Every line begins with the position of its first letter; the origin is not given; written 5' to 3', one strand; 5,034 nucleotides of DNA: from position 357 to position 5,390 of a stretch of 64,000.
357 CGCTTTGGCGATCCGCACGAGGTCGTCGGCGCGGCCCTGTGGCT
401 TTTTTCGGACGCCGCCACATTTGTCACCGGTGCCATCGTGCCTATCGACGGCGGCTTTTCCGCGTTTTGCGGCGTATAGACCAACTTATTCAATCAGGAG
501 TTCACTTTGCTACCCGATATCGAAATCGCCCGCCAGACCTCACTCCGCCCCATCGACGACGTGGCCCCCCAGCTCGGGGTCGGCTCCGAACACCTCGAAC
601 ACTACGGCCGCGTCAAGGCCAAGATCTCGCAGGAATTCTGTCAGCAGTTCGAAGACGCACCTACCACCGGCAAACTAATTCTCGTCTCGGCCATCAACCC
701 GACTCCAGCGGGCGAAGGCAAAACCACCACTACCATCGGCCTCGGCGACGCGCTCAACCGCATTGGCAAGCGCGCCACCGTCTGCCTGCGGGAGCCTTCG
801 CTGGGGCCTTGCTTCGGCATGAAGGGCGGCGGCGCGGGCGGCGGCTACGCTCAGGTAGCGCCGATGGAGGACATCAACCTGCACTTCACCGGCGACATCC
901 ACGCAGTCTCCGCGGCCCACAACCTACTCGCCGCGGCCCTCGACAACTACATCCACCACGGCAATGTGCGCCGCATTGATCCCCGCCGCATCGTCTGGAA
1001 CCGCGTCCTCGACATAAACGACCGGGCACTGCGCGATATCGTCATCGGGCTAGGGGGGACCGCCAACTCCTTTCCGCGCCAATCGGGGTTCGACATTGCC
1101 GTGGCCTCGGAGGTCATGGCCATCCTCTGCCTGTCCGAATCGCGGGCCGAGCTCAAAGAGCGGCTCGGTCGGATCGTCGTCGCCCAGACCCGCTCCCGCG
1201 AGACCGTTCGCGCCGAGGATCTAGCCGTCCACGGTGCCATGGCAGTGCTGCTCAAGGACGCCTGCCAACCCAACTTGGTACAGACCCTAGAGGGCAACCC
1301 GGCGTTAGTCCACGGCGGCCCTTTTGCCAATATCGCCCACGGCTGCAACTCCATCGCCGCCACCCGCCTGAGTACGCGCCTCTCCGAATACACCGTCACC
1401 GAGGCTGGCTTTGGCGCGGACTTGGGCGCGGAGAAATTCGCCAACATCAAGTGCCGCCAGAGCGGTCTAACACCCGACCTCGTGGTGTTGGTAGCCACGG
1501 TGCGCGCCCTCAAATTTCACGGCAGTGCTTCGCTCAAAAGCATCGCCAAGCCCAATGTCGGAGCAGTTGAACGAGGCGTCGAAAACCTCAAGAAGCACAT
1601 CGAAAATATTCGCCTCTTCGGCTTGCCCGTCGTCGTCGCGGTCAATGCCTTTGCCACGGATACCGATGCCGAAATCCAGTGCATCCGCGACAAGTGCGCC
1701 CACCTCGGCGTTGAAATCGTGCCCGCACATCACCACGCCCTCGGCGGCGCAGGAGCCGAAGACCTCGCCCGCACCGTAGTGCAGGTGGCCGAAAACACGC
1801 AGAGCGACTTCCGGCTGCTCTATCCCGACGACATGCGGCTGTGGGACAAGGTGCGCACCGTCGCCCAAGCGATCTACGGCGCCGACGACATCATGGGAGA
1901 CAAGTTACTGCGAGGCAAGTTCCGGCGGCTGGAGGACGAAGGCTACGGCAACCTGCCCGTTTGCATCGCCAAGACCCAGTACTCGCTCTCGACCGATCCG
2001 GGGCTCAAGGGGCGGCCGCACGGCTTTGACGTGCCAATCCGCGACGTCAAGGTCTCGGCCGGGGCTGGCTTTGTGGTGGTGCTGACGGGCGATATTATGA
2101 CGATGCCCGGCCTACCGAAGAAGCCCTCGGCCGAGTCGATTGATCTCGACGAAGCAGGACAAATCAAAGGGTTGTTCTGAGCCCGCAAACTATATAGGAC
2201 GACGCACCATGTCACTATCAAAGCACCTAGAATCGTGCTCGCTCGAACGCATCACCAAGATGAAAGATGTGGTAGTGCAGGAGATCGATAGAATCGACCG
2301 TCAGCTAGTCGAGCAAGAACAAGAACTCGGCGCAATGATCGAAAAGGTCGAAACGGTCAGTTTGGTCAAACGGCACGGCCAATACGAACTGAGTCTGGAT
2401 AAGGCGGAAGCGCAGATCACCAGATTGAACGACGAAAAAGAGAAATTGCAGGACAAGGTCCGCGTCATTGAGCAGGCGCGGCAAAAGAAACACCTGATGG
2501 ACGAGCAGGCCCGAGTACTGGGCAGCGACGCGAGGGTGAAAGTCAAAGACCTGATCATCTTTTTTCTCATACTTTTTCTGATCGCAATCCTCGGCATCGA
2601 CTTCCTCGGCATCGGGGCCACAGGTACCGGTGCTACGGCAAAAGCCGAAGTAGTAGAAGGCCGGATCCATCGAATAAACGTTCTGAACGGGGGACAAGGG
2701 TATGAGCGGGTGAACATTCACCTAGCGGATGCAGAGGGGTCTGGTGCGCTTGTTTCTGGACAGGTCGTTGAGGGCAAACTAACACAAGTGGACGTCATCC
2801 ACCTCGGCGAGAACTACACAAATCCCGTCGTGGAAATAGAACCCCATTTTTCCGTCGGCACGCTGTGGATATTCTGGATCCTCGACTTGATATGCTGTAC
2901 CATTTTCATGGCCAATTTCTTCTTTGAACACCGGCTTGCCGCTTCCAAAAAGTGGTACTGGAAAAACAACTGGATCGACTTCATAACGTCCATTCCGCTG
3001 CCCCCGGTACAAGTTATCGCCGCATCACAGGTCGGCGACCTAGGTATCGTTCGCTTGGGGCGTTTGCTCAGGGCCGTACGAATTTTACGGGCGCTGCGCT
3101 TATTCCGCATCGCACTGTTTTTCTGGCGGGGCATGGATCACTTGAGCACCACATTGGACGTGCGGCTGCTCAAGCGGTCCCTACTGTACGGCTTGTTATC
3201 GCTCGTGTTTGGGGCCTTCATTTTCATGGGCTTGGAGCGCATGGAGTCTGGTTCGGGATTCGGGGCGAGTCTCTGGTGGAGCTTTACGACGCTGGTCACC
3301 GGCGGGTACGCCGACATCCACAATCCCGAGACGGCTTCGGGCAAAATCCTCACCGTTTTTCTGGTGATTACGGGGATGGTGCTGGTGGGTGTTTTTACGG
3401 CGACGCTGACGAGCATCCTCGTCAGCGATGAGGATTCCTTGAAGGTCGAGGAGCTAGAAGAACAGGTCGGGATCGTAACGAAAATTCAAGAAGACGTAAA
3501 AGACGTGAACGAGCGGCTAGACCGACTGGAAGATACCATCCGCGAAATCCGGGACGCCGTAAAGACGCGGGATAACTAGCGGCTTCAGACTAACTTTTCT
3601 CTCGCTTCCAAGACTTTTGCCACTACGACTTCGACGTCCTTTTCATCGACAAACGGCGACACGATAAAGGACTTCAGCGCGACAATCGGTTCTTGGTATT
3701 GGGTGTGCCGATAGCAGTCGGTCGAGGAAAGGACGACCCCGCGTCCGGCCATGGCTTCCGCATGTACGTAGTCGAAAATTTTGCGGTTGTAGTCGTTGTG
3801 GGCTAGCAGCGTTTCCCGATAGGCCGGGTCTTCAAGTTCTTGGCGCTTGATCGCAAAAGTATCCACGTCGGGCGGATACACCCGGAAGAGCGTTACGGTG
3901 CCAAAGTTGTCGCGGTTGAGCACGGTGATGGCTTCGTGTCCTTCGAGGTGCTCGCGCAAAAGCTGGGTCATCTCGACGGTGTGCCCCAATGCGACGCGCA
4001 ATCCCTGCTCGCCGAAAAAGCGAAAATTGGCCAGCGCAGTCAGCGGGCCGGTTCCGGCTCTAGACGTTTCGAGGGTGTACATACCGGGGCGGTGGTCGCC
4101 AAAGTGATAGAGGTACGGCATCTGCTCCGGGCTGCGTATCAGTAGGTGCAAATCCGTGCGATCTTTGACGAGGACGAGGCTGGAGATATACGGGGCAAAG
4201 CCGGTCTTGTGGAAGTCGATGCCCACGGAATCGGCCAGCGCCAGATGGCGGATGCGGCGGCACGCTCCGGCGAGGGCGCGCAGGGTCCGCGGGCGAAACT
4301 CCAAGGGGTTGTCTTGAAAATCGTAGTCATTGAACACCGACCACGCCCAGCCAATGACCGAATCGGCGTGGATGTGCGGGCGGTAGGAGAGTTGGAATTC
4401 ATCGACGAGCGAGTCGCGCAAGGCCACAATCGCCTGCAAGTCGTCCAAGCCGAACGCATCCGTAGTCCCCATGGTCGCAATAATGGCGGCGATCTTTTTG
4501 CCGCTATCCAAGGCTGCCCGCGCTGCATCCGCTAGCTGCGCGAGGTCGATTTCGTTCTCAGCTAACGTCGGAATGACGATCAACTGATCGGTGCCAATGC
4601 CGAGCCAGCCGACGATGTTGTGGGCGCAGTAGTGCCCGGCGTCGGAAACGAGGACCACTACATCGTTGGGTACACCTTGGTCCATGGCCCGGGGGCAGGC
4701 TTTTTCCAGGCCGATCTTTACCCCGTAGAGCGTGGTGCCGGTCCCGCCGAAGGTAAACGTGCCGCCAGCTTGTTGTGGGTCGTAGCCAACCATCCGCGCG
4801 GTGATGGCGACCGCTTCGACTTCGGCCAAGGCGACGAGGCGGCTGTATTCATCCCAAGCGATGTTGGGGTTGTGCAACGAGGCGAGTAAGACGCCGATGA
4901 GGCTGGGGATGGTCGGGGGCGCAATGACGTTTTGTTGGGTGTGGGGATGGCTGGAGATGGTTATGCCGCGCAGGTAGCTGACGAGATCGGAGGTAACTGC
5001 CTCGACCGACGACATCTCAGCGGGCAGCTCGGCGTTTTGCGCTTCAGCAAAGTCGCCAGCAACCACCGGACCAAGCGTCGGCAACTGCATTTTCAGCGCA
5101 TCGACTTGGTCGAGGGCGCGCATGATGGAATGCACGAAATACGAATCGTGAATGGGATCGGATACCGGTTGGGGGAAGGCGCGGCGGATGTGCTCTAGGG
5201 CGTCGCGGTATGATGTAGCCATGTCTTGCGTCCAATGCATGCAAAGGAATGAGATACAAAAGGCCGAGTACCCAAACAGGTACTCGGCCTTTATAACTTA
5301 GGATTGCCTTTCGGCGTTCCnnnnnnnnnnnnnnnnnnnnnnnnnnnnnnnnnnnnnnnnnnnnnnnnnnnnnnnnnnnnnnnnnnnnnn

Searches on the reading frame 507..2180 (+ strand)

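Call 45: search_protein_families(library=pfam, proteins=[window:507-2180:+])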
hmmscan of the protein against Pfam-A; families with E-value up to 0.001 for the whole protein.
window:507-2180:+ (557 aa): 1 family
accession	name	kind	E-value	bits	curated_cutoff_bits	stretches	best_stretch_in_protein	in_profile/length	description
PF01268.25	FTHFS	-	3.5e-260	864.4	27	1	4-557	3-556/556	Formate--tetrahydrofolate ligase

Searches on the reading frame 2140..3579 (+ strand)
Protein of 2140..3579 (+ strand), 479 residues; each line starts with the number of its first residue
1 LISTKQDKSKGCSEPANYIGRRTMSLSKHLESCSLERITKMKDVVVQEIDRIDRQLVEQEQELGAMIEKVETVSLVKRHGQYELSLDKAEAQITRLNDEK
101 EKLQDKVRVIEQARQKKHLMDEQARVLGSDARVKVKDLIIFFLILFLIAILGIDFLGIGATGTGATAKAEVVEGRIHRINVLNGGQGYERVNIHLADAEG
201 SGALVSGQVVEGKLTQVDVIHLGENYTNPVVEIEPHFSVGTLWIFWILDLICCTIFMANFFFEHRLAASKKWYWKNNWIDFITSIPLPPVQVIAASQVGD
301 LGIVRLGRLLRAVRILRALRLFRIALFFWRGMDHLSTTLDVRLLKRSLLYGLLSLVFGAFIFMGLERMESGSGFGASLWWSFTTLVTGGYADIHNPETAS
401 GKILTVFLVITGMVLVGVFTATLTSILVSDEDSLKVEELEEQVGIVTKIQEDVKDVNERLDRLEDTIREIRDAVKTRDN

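Call 45: search_protein_families(library=pfam, proteins=[window:2140-3579:+])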
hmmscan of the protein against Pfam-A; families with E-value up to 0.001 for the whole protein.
window:2140-3579:+ (479 aa): 3 families
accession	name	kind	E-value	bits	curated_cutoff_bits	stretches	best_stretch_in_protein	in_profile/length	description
PF00520.37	Ion_trans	-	1.5e-15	57.5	25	1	244-426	34-232/241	Ion transport protein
PF07885.22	Ion_trans_2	-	5.7e-10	39.4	22.5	1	353-428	5-78/79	Ion channel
PF00060.32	Lig_chan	-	7.1e-07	29.6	30.8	1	370-441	39-108/146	Ligand-gated ion channel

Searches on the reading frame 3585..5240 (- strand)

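Call 45: search_protein_families(library=pfam, proteins=[window:3585-5240:-])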
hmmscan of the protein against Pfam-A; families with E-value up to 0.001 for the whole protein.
window:3585-5240:- (551 aa): 1 family
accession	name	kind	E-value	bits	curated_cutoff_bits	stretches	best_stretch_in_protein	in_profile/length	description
PF00282.25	Pyridoxal_deC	-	5.6e-16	58.7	27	2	67-274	7-223/375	Pyridoxal-dependent decarboxylase conserved domain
